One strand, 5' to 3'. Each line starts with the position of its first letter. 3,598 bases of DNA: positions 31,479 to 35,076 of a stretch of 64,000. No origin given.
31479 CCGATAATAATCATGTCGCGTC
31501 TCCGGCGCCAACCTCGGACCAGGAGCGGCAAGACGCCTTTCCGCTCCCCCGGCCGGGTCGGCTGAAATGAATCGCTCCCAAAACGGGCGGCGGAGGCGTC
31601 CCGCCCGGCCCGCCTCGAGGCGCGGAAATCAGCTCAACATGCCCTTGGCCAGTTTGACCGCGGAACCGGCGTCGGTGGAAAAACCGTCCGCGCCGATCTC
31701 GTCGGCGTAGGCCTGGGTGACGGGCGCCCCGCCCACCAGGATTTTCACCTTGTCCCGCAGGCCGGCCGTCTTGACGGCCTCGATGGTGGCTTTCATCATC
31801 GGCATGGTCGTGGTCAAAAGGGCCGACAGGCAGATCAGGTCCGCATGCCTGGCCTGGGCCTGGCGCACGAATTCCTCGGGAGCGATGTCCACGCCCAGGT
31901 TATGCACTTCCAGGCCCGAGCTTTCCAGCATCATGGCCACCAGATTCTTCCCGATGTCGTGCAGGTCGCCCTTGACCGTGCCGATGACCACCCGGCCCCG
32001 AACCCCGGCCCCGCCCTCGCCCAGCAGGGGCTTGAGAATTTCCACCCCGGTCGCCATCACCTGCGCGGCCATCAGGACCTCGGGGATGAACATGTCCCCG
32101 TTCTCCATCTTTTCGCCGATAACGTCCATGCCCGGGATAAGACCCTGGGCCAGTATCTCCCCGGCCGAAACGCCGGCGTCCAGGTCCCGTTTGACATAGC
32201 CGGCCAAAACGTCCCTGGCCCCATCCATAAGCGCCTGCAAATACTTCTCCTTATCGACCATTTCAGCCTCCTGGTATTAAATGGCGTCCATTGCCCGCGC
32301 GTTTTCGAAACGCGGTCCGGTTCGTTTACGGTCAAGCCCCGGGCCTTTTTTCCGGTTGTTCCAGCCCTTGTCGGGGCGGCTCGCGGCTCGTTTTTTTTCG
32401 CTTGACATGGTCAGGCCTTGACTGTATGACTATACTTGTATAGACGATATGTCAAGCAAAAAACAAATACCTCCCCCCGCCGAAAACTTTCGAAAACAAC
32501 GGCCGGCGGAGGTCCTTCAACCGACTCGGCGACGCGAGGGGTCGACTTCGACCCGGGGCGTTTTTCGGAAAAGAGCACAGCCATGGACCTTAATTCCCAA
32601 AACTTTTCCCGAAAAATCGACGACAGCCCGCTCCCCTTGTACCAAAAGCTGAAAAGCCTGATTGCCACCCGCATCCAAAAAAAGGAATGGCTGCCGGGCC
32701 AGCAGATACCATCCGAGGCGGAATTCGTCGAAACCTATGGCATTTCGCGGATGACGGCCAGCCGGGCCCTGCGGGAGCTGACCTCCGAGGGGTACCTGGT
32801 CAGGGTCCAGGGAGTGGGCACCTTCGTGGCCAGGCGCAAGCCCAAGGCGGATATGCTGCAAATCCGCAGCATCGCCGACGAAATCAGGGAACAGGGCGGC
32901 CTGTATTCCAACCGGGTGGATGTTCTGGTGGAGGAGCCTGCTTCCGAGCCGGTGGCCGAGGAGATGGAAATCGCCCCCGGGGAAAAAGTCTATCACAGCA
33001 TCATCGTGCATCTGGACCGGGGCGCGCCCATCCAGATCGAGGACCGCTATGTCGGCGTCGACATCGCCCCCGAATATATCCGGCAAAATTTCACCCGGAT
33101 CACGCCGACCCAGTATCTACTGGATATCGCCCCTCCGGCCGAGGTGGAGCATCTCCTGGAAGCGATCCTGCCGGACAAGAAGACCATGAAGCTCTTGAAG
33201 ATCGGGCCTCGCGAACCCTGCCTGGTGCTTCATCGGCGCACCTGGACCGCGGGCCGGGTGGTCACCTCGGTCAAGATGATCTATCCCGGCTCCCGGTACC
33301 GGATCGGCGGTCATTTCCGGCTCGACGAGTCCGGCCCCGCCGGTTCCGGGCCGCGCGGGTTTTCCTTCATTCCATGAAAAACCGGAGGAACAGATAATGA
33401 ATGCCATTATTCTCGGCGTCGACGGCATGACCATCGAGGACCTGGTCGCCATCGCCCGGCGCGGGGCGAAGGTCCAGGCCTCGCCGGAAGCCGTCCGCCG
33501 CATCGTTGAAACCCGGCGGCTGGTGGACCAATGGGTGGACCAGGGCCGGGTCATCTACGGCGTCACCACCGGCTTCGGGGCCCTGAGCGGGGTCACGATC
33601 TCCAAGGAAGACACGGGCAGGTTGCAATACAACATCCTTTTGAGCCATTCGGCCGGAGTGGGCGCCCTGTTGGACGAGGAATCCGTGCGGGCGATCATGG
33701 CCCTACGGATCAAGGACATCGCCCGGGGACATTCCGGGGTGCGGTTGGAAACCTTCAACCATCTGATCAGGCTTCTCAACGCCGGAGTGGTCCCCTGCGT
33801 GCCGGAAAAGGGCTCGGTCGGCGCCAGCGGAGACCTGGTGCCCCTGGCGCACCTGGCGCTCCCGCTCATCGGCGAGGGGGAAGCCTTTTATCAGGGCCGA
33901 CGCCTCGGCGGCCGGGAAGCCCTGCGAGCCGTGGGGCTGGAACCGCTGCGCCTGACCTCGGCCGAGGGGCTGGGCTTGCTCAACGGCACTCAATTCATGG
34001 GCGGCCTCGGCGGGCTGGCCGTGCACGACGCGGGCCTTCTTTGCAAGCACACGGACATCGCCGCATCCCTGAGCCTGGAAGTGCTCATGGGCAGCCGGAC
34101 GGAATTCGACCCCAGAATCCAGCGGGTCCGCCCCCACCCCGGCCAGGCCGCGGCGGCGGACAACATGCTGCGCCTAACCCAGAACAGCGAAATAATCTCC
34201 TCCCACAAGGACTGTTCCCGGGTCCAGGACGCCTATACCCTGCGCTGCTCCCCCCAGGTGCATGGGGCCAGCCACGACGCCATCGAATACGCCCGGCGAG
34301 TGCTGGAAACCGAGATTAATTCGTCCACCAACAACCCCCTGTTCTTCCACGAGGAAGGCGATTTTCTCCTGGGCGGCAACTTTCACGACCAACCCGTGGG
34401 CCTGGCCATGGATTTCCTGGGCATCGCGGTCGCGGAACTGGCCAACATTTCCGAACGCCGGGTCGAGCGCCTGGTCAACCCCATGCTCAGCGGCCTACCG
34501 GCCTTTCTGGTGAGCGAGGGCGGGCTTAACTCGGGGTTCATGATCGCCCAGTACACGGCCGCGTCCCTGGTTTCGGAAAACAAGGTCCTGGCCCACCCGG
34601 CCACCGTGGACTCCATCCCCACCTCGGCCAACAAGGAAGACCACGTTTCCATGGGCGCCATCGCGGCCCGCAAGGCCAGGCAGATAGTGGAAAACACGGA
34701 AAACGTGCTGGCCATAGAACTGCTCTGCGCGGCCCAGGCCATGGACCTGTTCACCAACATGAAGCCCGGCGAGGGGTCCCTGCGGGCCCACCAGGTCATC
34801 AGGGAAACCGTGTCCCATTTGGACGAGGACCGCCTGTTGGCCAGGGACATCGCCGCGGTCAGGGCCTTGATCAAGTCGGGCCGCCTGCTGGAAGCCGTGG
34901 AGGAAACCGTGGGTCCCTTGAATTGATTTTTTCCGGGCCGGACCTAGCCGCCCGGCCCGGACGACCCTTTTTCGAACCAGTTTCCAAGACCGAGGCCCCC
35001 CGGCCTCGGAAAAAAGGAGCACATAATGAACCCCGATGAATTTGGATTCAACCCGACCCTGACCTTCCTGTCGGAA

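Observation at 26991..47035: Corrinoid/MttB methyl-transfer machinery interleaved with a THF-dependent histidine-utilisation set: candidate pathway for an N-methylated histidine-type betaine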

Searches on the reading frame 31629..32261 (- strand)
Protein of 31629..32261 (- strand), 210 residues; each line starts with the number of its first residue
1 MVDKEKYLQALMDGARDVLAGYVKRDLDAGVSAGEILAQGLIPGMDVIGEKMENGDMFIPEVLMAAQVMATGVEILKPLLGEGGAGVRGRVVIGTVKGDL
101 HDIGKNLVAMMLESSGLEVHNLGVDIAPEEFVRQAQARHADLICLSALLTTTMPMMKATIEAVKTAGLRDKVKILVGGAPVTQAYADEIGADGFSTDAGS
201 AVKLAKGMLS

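Call 3: search_protein_families(library=pfam, proteins=[window:31629-32261:-])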
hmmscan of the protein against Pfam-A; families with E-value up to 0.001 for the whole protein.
window:31629-32261:- (210 aa): 2 families
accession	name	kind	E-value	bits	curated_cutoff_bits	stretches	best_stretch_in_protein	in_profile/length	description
PF02310.24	B12-binding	-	1.5e-29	102.7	32.1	1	89-199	1-117/121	B12 binding domain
PF02607.22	B12-binding_2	-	4.1e-19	69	23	1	5-77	3-74/74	B12 binding domain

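Call 21: search_protein_families(library=ncbifam, proteins=[window:31629-32261:-], max_evalue=0.00001)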
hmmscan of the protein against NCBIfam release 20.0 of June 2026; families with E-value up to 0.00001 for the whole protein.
window:31629-32261:- (210 aa): 15 families
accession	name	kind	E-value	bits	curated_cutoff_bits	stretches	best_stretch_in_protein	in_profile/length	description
NF047995.1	corrinoid_MtgC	exception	4.2e-58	196.3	310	1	7-209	8-213/215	glycine betaine-specific corrinoid protein MtgC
NF047996.1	corrin_MtgC_2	exception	7.4e-57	192.2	370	1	10-208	11-209/212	glycine betaine-specific corrinoid protein MtgC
NF041607.1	dimeth_corrin_MtbC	equivalog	1.2e-55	188.2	350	1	15-209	9-203/203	dimethylamine corrinoid protein MtbC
TIGR02370.1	pyl_corrinoid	subfamily_domain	2.8e-55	186.8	215.3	1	9-200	4-196/197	methyltransferase cognate corrinoid protein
TIGR02082.1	metH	equivalog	6.8e-39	133.3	1010.85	1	5-206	648-855/1182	methionine synthase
NF040655.1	MtaC_Meth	equivalog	3.2e-32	111.6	420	1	9-208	41-237/253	methanol--corrinoid protein MtaC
NF040669.1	MtaC2_Meth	equivalog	1.4e-31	109.9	450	1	9-208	48-245/267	methanol--corrinoid protein MtaC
NF007024.0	PRK09490.1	equivalog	1.4e-31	109.2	1497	1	33-184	691-845/1234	methionine synthase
NF002612.0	PRK02261.1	equivalog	7.4e-14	51.5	110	1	90-180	5-94/148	methylaspartate mutase subunit S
TIGR01501.1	MthylAspMutase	equivalog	3.8e-11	42.9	135.8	1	91-179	4-91/134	methylaspartate mutase subunit S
NF052385.1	Lys_5_6_beta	equivalog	8.4e-11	42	280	1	116-196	138-222/241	lysine 5,6-aminomutase subunit beta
TIGR00640.1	acid_CoA_mut_C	subfamily_domain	3.4e-09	36.8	57.45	1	88-183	2-96/132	methylmalonyl-CoA mutase C-terminal domain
NF052513.1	TransRegCarH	equivalog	2.6e-08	33.5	400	1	35-192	114-262/274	HTH-type transcriptional repressor CarH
NF040743.1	ornith_mutase_E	equivalog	2.7e-08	32.3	800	1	90-195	597-710/730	D-ornithine 4,5-aminomutase subunit OraE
NF006944.0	PRK09426.1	equivalog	2.5e-07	29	876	1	85-186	586-686/721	methylmalonyl-CoA mutase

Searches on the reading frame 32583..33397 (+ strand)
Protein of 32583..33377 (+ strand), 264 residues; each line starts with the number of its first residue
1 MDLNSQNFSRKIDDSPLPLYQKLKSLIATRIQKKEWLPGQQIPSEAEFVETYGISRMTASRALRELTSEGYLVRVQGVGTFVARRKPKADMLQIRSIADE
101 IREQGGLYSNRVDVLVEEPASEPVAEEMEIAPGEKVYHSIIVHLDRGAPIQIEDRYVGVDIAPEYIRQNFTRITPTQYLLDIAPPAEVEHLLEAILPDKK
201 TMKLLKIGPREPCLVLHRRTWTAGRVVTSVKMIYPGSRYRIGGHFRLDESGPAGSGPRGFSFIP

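Call 3: search_protein_families(library=pfam, proteins=[window:32687-33397:+])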
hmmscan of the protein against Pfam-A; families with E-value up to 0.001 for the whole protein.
window:32687-33397:+ (236 aa): 0 families

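Call 21: search_protein_families(library=ncbifam, proteins=[window:32583-33377:+], max_evalue=0.00001)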
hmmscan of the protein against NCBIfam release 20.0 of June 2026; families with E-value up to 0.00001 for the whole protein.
window:32583-33377:+ (264 aa): 18 families
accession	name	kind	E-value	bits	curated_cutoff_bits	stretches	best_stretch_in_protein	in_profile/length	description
TIGR02018.2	his_ut_repres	equivalog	1.5e-84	282.9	220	1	20-245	1-226/226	histidine utilization transcriptional repressor HutC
NF011575.0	PRK14999.1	equivalog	1.2e-71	240.9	424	1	9-245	3-239/241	histidine utilization repressor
NF008491.0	PRK11402.1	subfamily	9.4e-24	84.2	269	1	15-165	8-157/243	GntR family transcriptional regulator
NF007292.0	PRK09764.1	equivalog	4.3e-19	68.6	281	1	17-226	4-215/240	GntR family transcriptional regulator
TIGR02325.1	C_P_lyase_phnF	equivalog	1.5e-18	67.2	156.8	1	18-216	8-208/238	phosphonate metabolism transcriptional regulator PhnF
TIGR03337.1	phnR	equivalog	4.9e-17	62.4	296.75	1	20-170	3-153/231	phosphonate utilization transcriptional regulator PhnR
NF041547.1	GntR_LSA1692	equivalog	1.4e-16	60.8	275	1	19-240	2-220/233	GntR family transcriptional regulator, LSA1692 subfamily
NF052441.1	TransRegRv0792c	equivalog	7.1e-15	54.9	400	1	11-131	9-129/260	Rv0792c family HTH-type transcriptional regulator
TIGR02404.1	trehalos_R_Bsub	equivalog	2.8e-14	53.3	211.95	1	26-138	8-122/233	trehalose operon repressor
NF052282.1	PLP_TF_PdxR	equivalog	1.6e-13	50.5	320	1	18-93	1-76/448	MocR-like pyridoxine biosynthesis transcription factor PdxR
NF007486.0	PRK10079.1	equivalog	6.2e-12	45.8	363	1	20-172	14-164/241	phosphonate metabolism transcriptional regulator PhnF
NF047563.1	modulin_PmtR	equivalog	5.3e-10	39.4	200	1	14-86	8-80/125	PSM export ABC transporter transcriptional regulator PmtR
NF052290.2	MocR_like_YczR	exception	2.2e-09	36.5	487.4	1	15-88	16-89/458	MocR-like transcription factor YczR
NF052281.1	rhizopine_MocR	equivalog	5.1e-09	35.3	650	1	15-133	15-129/479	rhizopine catabolism transcriptional regulator MocR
NF007741.0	PRK10421.1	equivalog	4.1e-08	32.9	311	1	22-88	11-77/262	transcriptional regulator LldR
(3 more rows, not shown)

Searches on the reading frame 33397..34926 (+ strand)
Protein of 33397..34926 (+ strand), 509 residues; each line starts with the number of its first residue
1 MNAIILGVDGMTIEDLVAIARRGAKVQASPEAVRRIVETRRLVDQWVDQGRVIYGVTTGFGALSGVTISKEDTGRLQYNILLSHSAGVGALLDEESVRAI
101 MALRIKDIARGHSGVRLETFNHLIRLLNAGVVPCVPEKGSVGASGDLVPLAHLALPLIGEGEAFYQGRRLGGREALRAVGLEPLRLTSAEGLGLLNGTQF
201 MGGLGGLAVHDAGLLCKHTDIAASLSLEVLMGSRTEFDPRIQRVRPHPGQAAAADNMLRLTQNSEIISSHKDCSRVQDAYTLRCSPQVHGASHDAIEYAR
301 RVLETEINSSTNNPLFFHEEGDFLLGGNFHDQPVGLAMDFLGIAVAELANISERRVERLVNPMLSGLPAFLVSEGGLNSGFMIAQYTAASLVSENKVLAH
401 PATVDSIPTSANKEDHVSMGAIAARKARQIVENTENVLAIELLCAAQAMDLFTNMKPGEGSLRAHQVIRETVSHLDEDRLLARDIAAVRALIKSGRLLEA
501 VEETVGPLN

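Call 3: search_protein_families(library=pfam, proteins=[window:33397-34926:+])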
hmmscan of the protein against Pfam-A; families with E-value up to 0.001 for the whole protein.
window:33397-34926:+ (509 aa): 1 family
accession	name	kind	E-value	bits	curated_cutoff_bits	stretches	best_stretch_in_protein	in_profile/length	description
PF00221.24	Lyase_aromatic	-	1.2e-200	667.5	27.3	1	11-470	1-466/466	Aromatic amino acid lyase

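Call 21: search_protein_families(library=ncbifam, proteins=[window:33397-34926:+], max_evalue=0.00001)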
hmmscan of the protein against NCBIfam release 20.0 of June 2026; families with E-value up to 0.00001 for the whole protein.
window:33397-34926:+ (509 aa): 8 families
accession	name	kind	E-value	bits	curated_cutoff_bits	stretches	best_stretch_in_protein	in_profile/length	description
NF006871.0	PRK09367.1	subfamily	1.4e-208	693.6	524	1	2-503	2-503/505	histidine ammonia-lyase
TIGR01225.1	hutH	equivalog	1e-204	680.7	539.15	1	4-504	1-501/506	histidine ammonia-lyase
TIGR03832.1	Tyr_2_3_mutase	equivalog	8e-129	430.4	501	1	10-491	5-506/507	tyrosine 2,3-aminomutase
TIGR04475.1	Phe_D_beta_mut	equivalog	4.5e-128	428.1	800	1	10-490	9-507/510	phenylalanine aminomutase (D-beta-phenylalanine forming)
NF053541.1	FlxA_rubin_TAL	equivalog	9.6e-108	360.8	700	1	12-493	2-497/498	flexirubin biosynthesis tyrosine ammonia-lyase FlxA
NF041222.1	BagA_FevW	exception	1.1e-95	321.3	1000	1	9-502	6-524/529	bagremycin/ferroverdin biosynthesis tyrosine ammonia-lyase BagA/FevW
TIGR01226.1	phe_am_lyase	equivalog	9.4e-84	282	519.15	1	7-452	36-501/680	phenylalanine ammonia-lyase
TIGR04473.1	taxol_Phe_23mut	exception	3.7e-58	197.3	1250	1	7-482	31-521/687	phenylalanine aminomutase (L-beta-phenylalanine forming)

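Call 52: search_solved_structures(query=window:33397-34926:+, max_evalue=1e-100, show_alignments=1)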
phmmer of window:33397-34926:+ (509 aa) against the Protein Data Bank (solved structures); distinct sequences matched with E-value up to 1e-100: 8.
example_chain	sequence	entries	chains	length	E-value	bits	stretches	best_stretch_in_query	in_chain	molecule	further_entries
6v6h_A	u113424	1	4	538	1.3e-131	443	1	9-502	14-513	Histidine ammonia-lyase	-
7tqr_A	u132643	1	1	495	1.1e-127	430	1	8-498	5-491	Probable histidine ammonia-lyase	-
1gkm_B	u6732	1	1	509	5.9e-126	424.4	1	11-497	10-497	Histidine ammonia-lyase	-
1gkj_A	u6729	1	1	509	2.1e-125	422.5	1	11-497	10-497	HISTIDINE AMMONIA-LYASE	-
1gk3_A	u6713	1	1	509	8.8e-125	420.5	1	11-497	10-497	HISTIDINE AMMONIA-LYASE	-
1eb4_A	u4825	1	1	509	1e-124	420.2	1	11-497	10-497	HISTIDINE AMMONIA-LYASE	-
1gk2_A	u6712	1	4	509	1.5e-124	419.7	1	11-497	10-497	HISTIDINE AMMONIA-LYASE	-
1b8f_A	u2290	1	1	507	3.5e-122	411.9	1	11-497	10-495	Histidine ammonia-lyase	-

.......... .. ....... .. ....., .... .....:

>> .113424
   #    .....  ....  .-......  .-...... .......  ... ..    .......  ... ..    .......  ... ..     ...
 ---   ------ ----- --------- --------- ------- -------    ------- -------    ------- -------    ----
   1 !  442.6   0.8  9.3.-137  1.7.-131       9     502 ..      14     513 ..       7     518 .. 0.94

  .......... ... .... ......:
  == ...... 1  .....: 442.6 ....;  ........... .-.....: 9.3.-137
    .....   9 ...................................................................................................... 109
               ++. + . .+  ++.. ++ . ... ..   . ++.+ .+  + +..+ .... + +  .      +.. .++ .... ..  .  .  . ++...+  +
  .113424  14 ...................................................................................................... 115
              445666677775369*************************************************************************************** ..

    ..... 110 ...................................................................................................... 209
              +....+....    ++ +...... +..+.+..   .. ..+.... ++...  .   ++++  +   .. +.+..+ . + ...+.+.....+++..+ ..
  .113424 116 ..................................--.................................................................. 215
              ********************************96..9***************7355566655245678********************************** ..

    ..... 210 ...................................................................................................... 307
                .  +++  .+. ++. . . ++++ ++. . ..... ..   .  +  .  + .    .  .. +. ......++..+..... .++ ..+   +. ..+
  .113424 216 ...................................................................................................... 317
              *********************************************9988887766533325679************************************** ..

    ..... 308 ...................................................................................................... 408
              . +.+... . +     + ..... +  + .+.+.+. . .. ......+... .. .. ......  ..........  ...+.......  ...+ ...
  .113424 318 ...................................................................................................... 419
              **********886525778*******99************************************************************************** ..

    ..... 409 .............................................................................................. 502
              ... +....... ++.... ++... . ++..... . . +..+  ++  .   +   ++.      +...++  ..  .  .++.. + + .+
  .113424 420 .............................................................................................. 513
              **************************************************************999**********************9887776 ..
